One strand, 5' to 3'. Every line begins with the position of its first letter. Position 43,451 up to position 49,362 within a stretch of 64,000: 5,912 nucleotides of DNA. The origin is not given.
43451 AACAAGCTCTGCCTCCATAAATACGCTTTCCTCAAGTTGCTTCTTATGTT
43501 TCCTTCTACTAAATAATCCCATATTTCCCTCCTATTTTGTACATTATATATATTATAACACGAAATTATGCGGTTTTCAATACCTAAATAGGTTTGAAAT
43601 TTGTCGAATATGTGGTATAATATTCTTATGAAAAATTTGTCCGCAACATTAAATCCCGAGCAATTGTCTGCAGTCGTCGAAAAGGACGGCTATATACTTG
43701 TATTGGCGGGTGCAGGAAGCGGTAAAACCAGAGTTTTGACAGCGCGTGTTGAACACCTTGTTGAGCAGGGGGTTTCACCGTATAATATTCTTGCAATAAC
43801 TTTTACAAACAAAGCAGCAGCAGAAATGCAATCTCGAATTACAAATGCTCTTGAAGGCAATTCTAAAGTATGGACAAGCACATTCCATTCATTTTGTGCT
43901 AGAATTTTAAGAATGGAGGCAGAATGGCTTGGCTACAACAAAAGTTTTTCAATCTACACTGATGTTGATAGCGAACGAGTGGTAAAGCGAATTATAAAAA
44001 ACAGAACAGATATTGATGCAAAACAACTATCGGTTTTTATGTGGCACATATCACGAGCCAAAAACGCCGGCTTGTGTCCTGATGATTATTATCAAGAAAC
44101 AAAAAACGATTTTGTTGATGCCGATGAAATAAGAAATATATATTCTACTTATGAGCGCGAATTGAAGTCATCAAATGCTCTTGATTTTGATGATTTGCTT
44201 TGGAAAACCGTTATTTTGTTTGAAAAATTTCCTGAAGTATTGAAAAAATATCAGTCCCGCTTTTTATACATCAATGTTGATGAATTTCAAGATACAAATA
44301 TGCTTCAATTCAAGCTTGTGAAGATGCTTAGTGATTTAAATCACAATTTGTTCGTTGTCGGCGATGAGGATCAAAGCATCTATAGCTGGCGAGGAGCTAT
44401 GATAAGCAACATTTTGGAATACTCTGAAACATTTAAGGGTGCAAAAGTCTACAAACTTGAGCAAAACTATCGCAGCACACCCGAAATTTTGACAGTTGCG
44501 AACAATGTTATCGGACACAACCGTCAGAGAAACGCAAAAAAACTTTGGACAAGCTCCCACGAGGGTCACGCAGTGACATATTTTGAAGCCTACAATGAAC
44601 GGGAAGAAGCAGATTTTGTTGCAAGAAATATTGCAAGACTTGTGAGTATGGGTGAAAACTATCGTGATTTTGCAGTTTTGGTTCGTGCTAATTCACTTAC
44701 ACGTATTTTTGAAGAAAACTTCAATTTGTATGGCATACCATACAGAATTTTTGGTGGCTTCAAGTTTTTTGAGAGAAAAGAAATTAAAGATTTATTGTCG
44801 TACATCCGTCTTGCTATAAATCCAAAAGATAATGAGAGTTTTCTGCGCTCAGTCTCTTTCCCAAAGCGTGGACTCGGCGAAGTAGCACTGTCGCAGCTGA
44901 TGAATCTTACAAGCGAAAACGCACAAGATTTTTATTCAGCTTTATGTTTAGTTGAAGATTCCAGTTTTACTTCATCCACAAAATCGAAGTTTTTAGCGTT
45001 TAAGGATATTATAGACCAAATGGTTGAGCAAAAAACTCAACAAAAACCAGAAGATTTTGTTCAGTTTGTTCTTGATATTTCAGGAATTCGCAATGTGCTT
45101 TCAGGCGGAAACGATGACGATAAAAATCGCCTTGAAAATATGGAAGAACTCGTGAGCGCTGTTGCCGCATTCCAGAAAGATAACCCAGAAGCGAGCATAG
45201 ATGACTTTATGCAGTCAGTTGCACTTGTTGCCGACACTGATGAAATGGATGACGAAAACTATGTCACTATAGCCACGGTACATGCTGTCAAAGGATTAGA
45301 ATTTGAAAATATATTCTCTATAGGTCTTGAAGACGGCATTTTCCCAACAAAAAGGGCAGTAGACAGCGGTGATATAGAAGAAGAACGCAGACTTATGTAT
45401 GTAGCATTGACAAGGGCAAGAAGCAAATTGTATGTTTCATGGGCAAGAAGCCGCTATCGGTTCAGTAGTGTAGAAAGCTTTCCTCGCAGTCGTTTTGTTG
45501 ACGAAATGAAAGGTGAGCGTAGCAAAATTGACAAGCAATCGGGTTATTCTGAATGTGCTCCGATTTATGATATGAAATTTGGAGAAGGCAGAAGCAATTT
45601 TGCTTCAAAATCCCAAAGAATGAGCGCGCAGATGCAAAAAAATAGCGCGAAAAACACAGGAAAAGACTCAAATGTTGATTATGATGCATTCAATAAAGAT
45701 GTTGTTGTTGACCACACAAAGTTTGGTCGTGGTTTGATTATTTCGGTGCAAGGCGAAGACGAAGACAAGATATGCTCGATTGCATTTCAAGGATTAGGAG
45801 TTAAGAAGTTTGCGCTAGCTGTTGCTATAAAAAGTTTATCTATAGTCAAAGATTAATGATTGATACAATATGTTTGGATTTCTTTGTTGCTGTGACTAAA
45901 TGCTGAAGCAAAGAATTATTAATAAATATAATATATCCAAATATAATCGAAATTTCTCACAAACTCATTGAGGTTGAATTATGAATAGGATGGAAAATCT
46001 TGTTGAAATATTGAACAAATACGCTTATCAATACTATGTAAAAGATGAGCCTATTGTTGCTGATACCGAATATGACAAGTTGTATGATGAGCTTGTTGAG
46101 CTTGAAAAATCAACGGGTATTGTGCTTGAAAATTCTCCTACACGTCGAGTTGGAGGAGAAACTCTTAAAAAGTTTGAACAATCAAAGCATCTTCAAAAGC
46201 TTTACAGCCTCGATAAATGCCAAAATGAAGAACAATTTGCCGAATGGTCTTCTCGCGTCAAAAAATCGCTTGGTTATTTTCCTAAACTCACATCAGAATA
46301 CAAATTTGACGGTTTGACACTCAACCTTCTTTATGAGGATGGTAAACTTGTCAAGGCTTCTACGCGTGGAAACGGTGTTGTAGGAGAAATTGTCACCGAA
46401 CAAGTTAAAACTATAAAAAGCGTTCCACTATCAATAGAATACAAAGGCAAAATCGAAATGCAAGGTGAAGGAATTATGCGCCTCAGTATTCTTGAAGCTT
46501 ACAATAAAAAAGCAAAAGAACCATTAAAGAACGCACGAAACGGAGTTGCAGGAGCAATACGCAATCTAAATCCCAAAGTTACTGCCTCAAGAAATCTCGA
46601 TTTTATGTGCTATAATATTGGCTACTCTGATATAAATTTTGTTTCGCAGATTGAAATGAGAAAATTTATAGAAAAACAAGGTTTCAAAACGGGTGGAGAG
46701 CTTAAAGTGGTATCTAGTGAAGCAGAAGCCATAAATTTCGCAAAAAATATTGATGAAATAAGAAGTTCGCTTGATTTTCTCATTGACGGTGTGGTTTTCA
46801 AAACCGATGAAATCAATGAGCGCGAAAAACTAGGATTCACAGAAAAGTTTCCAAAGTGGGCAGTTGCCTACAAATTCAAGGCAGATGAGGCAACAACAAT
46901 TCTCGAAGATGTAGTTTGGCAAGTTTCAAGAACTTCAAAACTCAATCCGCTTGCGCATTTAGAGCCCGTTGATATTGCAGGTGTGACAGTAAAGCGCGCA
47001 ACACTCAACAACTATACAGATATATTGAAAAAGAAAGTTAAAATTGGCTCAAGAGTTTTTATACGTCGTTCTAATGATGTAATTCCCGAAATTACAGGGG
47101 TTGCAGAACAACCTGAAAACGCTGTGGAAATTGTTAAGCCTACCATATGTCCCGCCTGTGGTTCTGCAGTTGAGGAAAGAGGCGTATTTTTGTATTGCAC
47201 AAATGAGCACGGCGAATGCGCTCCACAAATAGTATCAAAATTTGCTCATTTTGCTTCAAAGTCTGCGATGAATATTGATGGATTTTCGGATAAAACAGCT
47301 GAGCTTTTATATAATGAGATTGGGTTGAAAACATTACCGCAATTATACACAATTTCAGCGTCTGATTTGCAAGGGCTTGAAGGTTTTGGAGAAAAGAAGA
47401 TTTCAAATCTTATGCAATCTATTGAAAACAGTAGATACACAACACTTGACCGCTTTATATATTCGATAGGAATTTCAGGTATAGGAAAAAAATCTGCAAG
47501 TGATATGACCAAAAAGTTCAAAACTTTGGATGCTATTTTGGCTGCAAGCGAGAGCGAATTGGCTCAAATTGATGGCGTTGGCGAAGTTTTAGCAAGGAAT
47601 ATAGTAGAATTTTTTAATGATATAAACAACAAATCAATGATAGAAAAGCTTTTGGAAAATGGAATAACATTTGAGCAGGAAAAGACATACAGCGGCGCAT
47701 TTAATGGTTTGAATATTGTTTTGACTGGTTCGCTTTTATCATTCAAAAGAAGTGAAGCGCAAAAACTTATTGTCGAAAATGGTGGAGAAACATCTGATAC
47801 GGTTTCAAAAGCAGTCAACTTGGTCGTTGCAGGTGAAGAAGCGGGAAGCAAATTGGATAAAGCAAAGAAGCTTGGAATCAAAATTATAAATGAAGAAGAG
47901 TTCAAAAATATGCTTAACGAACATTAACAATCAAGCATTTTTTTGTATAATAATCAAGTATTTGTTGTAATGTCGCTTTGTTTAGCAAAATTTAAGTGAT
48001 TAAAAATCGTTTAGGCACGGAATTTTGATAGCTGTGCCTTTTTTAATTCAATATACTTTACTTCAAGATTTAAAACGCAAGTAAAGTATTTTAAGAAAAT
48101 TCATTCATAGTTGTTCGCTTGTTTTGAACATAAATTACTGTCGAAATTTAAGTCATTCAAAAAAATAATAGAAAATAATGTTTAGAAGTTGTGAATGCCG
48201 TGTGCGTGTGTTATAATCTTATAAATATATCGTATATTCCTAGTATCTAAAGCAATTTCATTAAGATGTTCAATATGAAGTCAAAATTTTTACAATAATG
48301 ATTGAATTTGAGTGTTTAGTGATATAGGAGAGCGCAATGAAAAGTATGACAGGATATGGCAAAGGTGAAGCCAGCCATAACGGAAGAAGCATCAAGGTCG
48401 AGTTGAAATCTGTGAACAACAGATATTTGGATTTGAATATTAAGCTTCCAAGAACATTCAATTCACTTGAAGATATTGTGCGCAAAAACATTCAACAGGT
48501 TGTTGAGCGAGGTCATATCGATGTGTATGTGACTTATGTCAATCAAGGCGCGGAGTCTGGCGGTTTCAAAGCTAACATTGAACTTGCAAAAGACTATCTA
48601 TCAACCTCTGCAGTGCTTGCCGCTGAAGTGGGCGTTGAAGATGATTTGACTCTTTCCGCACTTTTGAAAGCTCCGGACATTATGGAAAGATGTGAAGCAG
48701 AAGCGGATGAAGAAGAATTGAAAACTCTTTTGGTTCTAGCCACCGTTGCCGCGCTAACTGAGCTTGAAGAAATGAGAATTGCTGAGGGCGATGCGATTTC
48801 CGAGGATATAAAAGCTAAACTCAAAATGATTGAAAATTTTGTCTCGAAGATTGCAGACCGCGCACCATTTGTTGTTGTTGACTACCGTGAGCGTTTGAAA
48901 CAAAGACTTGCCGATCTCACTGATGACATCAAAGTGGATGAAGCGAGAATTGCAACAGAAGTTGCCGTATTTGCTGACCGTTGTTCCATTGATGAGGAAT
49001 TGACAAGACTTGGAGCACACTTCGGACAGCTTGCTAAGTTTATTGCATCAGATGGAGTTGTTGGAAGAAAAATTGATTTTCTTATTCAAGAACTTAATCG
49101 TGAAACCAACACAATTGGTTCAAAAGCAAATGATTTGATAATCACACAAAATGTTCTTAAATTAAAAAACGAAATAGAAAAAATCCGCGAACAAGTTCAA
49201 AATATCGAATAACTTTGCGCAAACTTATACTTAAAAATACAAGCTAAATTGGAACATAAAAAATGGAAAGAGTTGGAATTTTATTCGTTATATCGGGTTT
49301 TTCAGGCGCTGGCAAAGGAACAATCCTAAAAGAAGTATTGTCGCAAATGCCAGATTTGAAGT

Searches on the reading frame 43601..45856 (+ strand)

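Call 24: search_protein_families(library=ncbifam, proteins=[window:43601-45856:+], max_evalue=1e-25)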
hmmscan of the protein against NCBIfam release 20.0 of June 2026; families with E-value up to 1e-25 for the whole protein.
window:43601-45856:+ (751 aa): 11 families
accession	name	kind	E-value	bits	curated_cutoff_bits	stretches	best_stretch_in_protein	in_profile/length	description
TIGR01073.1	pcrA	equivalog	3.5e-220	733.1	911.2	1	15-741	3-721/725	DNA helicase PcrA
NF008743.0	PRK11773.1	equivalog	4.9e-179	597.1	965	1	12-742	5-715/720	DNA helicase II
TIGR01075.1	uvrD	equivalog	2.7e-175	584.6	1144.45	1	16-742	4-712/715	DNA helicase II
TIGR01074.1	rep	equivalog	1.4e-169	565.5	951.45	1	17-646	2-643/668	DNA helicase Rep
NF008172.0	PRK10919.1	equivalog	2e-116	389.8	1168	1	17-641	3-638/673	DNA helicase Rep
NF008276.0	PRK11054.1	equivalog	7.8e-51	173.4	543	0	5-105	185-285/684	DNA helicase IV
TIGR02785.1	addA_Gpos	equivalog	1.6e-46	158.7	707.65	0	178-303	342-479/1234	helicase-exonuclease AddAB subunit AddA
NF010485.0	PRK13909.1-2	equivalog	5.6e-39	134.1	650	0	177-404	284-523/909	RecB-like helicase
TIGR00609.1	recB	equivalog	8.8e-39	133.4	696.05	0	172-308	321-459/1175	exodeoxyribonuclease V subunit beta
TIGR02784.1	addA_alphas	equivalog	2.2e-38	132.3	860.75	0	32-84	13-65/1138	double-strand break repair helicase AddA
NF010487.0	PRK13909.1-4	equivalog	3.3e-34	118.3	759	0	188-406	292-527/924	RecB-like helicase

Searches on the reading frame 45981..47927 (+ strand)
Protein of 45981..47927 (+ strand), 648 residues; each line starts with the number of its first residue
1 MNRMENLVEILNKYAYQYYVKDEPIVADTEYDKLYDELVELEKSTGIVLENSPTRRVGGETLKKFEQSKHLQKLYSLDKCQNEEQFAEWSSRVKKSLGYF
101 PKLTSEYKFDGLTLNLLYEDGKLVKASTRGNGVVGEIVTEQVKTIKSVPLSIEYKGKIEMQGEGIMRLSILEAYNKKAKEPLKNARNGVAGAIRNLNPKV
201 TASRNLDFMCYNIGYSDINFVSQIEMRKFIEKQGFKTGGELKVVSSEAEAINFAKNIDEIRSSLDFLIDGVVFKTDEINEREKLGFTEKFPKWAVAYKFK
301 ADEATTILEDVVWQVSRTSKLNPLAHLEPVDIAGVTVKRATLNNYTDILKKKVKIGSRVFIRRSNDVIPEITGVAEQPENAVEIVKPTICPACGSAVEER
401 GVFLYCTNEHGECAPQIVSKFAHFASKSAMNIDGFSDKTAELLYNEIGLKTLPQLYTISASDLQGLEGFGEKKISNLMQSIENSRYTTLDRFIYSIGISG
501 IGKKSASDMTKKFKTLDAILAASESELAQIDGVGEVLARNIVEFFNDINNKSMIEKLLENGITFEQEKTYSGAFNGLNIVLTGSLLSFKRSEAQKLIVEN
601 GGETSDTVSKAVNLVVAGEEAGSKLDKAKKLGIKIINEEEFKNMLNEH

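Call 24: search_protein_families(library=ncbifam, proteins=[window:45981-47927:+], max_evalue=1e-25)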
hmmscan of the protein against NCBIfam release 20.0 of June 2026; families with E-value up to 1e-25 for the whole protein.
window:45981-47927:+ (648 aa): 5 families
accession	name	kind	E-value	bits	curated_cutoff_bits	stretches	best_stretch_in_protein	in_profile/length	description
NF005932.1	PRK07956.1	equivalog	1.7e-216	720.8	369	1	3-645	2-664/664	NAD-dependent DNA ligase LigA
TIGR00575.1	dnlj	equivalog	4.6e-197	656.4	444.45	1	7-641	1-652/652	NAD-dependent DNA ligase LigA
NF010931.0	PRK14351.1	equivalog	4.4e-165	551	1051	1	3-648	35-685/692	NAD-dependent DNA ligase LigA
NF010930.0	PRK14350.1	equivalog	2.1e-108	363.4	652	1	4-646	9-666/669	NAD-dependent DNA ligase LigA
NF005987.0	PRK08097.1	equivalog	5.1e-51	173.8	498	1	4-563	34-558/562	NAD-dependent DNA ligase LigB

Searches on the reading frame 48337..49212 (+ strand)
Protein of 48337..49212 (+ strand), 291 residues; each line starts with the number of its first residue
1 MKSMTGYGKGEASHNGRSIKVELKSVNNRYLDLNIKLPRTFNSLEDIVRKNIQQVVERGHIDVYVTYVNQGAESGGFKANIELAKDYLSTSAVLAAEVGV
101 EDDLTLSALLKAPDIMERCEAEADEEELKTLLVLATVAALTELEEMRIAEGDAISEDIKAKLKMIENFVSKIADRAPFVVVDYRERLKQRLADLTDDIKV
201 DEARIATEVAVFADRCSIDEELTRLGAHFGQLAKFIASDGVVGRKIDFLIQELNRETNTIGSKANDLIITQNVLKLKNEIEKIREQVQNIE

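Call 24: search_protein_families(library=ncbifam, proteins=[window:48337-49212:+], max_evalue=1e-25)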
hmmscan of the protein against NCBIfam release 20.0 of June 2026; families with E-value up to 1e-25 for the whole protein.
window:48337-49212:+ (291 aa): 1 family
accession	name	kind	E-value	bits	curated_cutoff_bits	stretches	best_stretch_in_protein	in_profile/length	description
TIGR00255.1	TIGR00255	hypoth_equivalog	1.6e-75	254.4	167.5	1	1-291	2-291/291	YicC/YloC family endoribonuclease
